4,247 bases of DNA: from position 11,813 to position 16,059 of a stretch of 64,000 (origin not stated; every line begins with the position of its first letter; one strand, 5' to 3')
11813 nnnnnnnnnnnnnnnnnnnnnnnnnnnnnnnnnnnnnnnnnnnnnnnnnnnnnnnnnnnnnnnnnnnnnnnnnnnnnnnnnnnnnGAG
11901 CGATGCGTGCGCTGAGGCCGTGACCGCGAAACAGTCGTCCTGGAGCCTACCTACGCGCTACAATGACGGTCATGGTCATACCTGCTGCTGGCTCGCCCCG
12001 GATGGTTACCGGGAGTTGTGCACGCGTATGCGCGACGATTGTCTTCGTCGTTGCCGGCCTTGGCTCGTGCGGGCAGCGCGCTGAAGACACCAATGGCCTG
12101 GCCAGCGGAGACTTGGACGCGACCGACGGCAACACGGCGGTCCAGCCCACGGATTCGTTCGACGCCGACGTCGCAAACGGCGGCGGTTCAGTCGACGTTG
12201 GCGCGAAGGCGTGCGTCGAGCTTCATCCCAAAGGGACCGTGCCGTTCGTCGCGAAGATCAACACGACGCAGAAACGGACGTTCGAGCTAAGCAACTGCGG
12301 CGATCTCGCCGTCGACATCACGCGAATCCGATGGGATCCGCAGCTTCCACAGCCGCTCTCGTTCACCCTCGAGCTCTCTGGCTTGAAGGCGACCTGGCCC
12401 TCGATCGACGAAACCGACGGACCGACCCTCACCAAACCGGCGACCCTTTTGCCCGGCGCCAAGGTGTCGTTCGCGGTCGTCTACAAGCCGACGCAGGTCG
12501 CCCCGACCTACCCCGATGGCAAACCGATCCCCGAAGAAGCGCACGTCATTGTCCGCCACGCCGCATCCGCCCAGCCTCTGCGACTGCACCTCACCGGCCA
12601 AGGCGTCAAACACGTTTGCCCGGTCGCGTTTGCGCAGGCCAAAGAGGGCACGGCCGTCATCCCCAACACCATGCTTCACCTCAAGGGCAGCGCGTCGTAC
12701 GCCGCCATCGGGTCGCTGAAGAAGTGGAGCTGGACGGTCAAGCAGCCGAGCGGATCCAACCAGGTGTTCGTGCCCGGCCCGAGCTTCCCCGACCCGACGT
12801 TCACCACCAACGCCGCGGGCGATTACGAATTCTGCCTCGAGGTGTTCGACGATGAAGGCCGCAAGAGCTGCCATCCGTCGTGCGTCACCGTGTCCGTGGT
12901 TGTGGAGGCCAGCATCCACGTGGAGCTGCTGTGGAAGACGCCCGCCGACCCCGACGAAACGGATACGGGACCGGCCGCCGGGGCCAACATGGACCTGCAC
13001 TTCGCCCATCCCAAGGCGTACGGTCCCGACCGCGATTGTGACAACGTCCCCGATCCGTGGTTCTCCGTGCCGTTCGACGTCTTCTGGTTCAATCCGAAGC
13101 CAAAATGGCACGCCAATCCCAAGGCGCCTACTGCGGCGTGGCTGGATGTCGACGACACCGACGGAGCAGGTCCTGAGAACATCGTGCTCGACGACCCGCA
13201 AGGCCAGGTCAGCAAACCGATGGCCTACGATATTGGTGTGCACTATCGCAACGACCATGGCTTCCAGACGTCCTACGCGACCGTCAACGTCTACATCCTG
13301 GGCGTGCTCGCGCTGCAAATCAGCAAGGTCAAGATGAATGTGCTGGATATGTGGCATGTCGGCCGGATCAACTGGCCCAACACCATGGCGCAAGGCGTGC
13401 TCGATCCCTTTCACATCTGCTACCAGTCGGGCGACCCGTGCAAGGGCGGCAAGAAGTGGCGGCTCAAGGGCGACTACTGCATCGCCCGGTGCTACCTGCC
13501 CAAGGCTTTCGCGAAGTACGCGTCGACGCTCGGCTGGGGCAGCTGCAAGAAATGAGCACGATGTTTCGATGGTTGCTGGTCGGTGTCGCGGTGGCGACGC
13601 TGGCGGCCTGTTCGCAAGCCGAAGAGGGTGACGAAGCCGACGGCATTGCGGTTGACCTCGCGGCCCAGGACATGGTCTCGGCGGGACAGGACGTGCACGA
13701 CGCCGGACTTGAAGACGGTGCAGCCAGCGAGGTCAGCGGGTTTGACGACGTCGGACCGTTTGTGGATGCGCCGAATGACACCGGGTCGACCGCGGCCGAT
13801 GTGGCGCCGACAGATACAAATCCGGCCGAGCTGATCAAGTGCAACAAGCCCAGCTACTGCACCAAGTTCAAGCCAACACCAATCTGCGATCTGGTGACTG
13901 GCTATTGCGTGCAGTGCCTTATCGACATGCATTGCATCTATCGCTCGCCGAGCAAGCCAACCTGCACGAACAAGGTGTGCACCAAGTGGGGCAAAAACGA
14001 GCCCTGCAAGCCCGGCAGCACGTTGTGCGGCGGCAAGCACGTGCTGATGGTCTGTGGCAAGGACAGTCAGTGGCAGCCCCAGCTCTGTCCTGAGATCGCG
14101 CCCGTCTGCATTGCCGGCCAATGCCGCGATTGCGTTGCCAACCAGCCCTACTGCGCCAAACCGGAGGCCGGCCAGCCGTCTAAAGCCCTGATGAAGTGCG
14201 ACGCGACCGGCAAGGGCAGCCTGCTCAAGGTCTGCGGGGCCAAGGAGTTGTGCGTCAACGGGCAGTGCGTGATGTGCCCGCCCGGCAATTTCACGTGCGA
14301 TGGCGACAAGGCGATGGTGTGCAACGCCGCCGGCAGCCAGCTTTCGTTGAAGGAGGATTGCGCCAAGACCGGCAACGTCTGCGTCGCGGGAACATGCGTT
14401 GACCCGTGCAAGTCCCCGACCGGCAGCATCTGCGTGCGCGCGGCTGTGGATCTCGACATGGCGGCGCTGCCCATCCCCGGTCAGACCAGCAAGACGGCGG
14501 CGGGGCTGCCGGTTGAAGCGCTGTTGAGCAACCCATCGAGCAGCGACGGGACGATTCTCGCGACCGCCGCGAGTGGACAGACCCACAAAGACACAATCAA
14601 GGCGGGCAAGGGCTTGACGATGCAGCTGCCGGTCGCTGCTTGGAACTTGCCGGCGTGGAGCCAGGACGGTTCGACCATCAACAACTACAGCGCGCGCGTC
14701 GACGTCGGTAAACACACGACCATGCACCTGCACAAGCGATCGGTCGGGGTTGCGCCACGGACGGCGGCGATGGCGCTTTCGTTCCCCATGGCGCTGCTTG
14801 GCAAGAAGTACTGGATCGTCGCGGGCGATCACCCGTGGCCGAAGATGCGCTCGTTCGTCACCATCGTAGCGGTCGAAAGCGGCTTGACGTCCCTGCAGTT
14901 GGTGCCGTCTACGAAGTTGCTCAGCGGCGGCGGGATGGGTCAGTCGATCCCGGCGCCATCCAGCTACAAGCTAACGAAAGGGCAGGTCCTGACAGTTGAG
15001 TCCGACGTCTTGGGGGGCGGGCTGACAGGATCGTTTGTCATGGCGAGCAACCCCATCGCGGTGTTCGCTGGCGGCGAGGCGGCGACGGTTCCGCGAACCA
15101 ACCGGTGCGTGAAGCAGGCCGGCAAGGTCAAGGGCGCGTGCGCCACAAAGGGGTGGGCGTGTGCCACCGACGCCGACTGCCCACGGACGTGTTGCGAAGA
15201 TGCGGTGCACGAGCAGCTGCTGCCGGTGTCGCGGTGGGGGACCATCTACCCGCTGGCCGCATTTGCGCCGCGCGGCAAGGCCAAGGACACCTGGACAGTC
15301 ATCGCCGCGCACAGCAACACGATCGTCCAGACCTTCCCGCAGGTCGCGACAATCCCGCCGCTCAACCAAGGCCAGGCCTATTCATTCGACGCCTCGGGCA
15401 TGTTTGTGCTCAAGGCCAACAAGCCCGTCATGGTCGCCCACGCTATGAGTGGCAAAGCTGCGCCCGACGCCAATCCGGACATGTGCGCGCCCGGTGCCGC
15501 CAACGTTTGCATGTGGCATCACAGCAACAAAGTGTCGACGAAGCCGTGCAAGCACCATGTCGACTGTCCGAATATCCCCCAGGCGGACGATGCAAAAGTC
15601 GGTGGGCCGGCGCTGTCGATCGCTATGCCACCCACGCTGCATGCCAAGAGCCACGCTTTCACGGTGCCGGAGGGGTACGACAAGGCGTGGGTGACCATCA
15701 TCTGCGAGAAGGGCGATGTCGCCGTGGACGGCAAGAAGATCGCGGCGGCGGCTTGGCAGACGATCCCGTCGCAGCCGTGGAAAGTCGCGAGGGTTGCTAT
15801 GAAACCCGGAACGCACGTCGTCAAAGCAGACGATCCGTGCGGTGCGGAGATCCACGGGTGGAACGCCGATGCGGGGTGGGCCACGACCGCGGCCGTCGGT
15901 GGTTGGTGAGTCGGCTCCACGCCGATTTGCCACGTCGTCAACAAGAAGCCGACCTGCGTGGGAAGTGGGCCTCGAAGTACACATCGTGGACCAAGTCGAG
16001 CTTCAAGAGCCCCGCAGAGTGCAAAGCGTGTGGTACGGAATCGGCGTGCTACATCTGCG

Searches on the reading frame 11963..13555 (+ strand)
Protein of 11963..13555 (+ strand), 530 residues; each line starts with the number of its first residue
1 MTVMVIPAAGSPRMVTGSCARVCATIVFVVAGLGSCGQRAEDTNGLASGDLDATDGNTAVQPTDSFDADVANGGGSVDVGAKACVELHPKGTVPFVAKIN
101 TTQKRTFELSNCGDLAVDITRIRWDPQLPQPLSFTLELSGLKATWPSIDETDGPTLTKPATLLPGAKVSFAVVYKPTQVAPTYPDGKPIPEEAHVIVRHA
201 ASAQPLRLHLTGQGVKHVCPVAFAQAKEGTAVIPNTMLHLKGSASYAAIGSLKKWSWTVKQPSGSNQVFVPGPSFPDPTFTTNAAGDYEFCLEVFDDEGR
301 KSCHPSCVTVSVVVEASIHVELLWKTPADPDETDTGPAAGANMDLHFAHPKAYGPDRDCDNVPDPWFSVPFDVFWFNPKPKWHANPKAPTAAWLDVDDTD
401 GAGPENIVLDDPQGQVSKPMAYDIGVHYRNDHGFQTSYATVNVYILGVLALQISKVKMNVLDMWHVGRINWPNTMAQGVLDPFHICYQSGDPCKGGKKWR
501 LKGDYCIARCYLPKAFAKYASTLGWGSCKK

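Call 12: search_protein_families(library=pfam, proteins=[window:11963-13555:+], max_evalue=0.001)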
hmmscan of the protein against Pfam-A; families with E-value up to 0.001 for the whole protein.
window:11963-13555:+ (530 aa): 1 family
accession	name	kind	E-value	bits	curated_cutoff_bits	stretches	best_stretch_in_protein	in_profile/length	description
PF22352.2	K319L-like_PKD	-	1.7e-06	28.4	27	1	232-310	8-84/84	K319L-like, PKD domain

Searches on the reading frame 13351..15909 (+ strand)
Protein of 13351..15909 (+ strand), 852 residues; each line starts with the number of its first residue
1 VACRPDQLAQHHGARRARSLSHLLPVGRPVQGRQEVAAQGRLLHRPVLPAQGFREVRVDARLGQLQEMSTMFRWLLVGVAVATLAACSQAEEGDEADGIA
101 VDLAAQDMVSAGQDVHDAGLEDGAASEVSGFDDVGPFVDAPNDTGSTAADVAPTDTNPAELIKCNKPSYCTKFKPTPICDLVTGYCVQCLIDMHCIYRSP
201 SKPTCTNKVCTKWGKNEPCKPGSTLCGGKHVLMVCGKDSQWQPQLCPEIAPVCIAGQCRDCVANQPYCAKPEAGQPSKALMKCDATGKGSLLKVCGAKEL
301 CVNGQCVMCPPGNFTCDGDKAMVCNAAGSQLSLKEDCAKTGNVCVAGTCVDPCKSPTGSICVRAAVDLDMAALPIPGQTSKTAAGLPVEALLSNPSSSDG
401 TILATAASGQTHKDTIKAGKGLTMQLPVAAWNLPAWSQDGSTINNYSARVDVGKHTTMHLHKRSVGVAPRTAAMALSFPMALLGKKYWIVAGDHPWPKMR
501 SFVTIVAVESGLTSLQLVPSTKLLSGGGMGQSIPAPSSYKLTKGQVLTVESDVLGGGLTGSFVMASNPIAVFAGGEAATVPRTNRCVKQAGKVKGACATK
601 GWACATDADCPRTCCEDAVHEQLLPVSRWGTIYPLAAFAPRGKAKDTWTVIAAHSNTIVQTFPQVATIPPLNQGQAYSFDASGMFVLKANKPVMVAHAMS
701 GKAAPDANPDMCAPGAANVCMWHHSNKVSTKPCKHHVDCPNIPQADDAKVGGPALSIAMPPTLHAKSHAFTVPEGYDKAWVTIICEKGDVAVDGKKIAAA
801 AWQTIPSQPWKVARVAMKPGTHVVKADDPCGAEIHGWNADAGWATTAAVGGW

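Call 12: search_protein_families(library=pfam, proteins=[window:13351-15909:+], max_evalue=0.001)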
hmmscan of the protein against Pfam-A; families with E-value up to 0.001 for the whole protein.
window:13351-15909:+ (852 aa): 1 family
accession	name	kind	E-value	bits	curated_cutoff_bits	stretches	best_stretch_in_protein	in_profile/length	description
PF17517.7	IgGFc_binding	-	1.9e-42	146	25.6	1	476-836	4-297/297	IgGFc binding protein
